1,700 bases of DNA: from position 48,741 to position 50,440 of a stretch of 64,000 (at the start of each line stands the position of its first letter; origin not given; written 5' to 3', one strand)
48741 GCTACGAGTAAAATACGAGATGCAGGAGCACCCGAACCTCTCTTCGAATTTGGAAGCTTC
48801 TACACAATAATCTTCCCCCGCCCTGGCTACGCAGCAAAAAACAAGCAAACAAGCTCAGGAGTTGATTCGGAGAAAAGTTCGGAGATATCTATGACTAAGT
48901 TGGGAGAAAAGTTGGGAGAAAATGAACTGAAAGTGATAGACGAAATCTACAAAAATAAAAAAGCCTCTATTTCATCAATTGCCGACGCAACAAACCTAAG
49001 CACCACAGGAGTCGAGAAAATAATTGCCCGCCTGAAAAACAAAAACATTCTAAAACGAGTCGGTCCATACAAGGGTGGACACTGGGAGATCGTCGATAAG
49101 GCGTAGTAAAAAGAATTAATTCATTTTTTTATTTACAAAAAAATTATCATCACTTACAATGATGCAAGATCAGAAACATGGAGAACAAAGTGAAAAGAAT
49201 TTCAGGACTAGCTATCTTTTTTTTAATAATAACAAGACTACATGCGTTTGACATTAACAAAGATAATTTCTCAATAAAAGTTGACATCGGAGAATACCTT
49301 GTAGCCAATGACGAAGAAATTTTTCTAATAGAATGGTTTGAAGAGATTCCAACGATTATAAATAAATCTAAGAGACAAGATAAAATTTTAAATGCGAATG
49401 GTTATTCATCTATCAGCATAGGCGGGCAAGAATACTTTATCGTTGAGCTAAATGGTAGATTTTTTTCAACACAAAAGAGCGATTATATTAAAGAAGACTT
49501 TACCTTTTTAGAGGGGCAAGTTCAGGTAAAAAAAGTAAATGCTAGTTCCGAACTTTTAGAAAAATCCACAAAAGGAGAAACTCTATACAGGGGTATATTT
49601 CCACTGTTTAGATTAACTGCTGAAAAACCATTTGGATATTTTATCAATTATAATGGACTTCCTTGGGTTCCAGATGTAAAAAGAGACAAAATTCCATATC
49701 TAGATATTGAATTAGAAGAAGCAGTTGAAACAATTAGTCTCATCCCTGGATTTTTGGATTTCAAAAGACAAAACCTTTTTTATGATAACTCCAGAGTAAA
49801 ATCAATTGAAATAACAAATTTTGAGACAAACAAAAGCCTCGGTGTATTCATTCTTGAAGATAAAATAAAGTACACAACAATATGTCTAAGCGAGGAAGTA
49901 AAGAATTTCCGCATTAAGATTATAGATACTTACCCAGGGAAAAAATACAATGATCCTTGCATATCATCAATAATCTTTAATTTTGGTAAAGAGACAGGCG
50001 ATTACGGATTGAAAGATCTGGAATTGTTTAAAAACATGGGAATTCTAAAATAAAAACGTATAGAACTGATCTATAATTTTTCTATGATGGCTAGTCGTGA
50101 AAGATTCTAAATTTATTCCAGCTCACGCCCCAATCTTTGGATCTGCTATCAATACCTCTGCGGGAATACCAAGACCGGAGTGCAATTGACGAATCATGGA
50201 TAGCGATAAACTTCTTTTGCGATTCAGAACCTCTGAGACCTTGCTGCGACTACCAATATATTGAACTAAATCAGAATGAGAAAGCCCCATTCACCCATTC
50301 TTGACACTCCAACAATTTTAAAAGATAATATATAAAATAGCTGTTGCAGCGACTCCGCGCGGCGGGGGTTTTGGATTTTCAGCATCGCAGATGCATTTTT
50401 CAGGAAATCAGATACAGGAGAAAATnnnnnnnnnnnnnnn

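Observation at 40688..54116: Two visibly GC-rich blocks forming a split, probably horizontally acquired lipid-biosynthesis island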

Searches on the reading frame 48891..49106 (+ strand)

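Call 22: search_protein_families(library=pfam, proteins=[window:48891-49106:+], max_evalue=0.01)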
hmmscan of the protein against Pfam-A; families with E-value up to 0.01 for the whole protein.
window:48891-49106:+ (71 aa): 11 families
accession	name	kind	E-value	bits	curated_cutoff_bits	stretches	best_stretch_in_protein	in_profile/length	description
PF13412.12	HTH_24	-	2.3e-07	30.7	21.9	1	10-55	3-48/48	Winged helix-turn-helix DNA-binding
PF12802.13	MarR_2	-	0.00044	20.8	27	1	12-57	7-53/61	MarR family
PF02082.26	Rrf2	-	0.00073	20.1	30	1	20-58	19-57/132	Iron-dependent Transcriptional regulator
PF08279.18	HTH_11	-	0.0012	19.1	25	1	13-52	3-43/55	HTH domain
PF01047.28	MarR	-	0.0013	19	24.6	1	10-56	3-49/59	MarR family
PF14394.12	DUF4423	-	0.0018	18.5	30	1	21-59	33-71/165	Domain of unknown function (DUF4423)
PF03965.22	Penicillinase_R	-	0.0023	18.7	22.6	1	8-56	1-53/115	Penicillinase repressor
PF08100.18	Dimerisation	-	0.0027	17.9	25.6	1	12-57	27-73/93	O-methyltransferase dimerisation domain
PF05491.19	RuvB_C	-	0.0028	18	24.7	1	11-45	10-44/72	RuvB C-terminal winged helix domain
PF01978.25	TrmB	-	0.0061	16.8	25.6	1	8-57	6-55/68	Sugar-specific transcriptional regulator TrmB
PF01399.33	PCI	-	0.0066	17.1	22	1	3-48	20-63/84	PCI domain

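Call 90: search_protein_families(library=padloc, proteins=[window:48891-49106:+], max_evalue=0.01)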
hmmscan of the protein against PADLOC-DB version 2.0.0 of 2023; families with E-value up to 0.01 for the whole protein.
window:48891-49106:+ (71 aa): 13 families
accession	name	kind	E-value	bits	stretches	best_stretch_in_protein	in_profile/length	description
PDLC01434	CasR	-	1.1e-06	26.7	1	7-62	125-177/191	"CAS-I,CAS-II,CAS-III,CAS-IV,CAS-V,CAS-VI; associated_signaling"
PDLC01268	CasR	-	3.1e-05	22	1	7-57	121-169/179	"CAS-I,CAS-II,CAS-III,CAS-IV,CAS-V,CAS-VI; associated_signaling"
PDLC01850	CARF3--CARF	-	4e-05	21.6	1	4-58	139-193/209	-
PDLC01044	Csa3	-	4.1e-05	21.6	1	4-54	130-179/194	Type I-A associated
PDLC01848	CARF3--CARF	-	0.00011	19.9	1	4-56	131-181/197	-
PDLC01852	CARF3--CARF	-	0.00022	19.2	1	3-55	136-188/208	-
PDLC05078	PDC-S72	-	0.0005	17.3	1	3-68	309-374/377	-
PDLC03963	SoFic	-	0.00061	17.3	1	6-57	290-340/361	-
PDLC03928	PsyrT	-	0.00082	15.8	1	14-61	369-417/689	-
PDLC01879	CARF3--CARF_TM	-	0.0012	16.5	1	3-55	150-201/222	-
PDLC01860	CARF3--CARF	-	0.0062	14.6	1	4-55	137-188/210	-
PDLC02267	AbiEi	-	0.0067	13.9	1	8-58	2-54/252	AbiEi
PDLC01849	CARF3--CARF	-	0.0069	14.1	1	5-56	133-183/197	-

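Call 91: search_protein_families(library=ncbifam, proteins=[window:48891-49106:+], max_evalue=0.1)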
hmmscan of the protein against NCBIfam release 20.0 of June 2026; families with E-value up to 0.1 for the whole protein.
window:48891-49106:+ (71 aa): 22 families
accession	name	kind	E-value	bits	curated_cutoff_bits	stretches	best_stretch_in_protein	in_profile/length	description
TIGR01884.1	cas_HTH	subfamily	4.8e-05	22.8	60.2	1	6-62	138-193/202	CRISPR-associated CARF protein Csa3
NF047409.1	Cys_reg_CymR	equivalog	0.00028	21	195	1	20-64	21-65/139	cysteine metabolism transcriptional regulator CymR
NF040939.2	trans_reg_lrs14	equivalog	0.00043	20.3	90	1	7-56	18-68/103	Lrs14 family HTH-type transcriptional regulator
NF053606.1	Sta1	subfamily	0.001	19.1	80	1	8-57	18-67/100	Sta1 family transcriptional regulator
NF040947.1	trans_reg_LysM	equivalog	0.0032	17.2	180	1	10-57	3-50/136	HTH-type transcriptional regulator LysM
NF003210.0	PRK04172.1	equivalog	0.0057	15.5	350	1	7-55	3-51/496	phenylalanine--tRNA ligase subunit alpha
TIGR02944.1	suf_reg_Xantho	equivalog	0.0086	16.5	110.65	1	12-64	11-65/130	SUF system Fe-S cluster assembly regulator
NF053610.1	Sso10a_fam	subfamily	0.009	16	60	1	20-63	14-52/64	Sso10a family chromatin protein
TIGR01889.1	Staph_reg_Sar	paralog_domain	0.011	16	62.6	1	11-55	26-74/109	staphylococcal accessory regulator family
NF052532.1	TransRegPagRBaca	equivalog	0.012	15.7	170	1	12-56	29-72/99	transcriptional repressor PagR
NF041396.1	TranRegLrp_Halo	equivalog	0.013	15.4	190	1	13-59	8-54/149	HTH-type transcriptional regulator Lrp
NF001074.0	PRK00118.2-4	equivalog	0.014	15.7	186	1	5-50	15-59/110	putative DNA-binding protein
NF041395.1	TranRegLrpA1_Halo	equivalog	0.035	14.1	250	1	14-54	9-49/142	HTH-type transcriptional regulator LrpA1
NF045695.1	seleno_TsoA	equivalog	0.051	13.9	170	1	8-51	100-143/144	LULAXC motif selenoprotein TsoA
NF045644.1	TransRegBhcR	equivalog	0.057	12.7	350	1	12-56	28-72/267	HTH-type transcriptional regulator BhcR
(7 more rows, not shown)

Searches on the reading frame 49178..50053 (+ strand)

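Call 22: search_protein_families(library=pfam, proteins=[window:49178-50053:+], max_evalue=0.01)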
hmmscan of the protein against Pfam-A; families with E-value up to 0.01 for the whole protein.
window:49178-50053:+ (291 aa): 1 family
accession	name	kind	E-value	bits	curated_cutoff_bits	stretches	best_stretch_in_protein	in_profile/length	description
PF25302.1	NADase_transloc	-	8.3e-09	36.2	27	1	180-268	58-146/146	NAD glycohydrolase translocation F5/8 type C domain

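Call 90: search_protein_families(library=padloc, proteins=[window:49178-50053:+], max_evalue=0.01)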
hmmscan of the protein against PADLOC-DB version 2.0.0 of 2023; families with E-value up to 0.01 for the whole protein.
window:49178-50053:+ (291 aa): 0 families

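Call 91: search_protein_families(library=ncbifam, proteins=[window:49178-50053:+], max_evalue=0.1)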
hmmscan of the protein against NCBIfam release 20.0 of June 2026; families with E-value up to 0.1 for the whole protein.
window:49178-50053:+ (291 aa): 1 family
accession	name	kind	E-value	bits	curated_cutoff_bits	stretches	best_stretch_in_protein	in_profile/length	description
NF047619.1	NADase_discoid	domain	7.9e-15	55.1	38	1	161-265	25-129/130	NADase-type glycan-binding domain-containing protein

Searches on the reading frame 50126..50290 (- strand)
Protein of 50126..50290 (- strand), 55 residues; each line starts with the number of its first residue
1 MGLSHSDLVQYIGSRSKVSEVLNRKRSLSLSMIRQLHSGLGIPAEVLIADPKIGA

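Call 68: search_protein_families(library=pfam, proteins=[window:50126-50290:-], max_evalue=1)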
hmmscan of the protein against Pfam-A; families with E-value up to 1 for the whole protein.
seq(55 aa): 2 families
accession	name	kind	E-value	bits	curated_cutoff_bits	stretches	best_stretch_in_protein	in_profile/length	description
PF01381.28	HTH_3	-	0.0096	16.4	23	1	2-46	9-54/55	Helix-turn-helix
PF13560.12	HTH_31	-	0.025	15.3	27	1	13-45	26-59/64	Helix-turn-helix domain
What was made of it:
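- Checked: The HigA stub (minus strand, about 50120-50290) gives only a weak HTH_3 match, E = 0.0096 (call 68).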
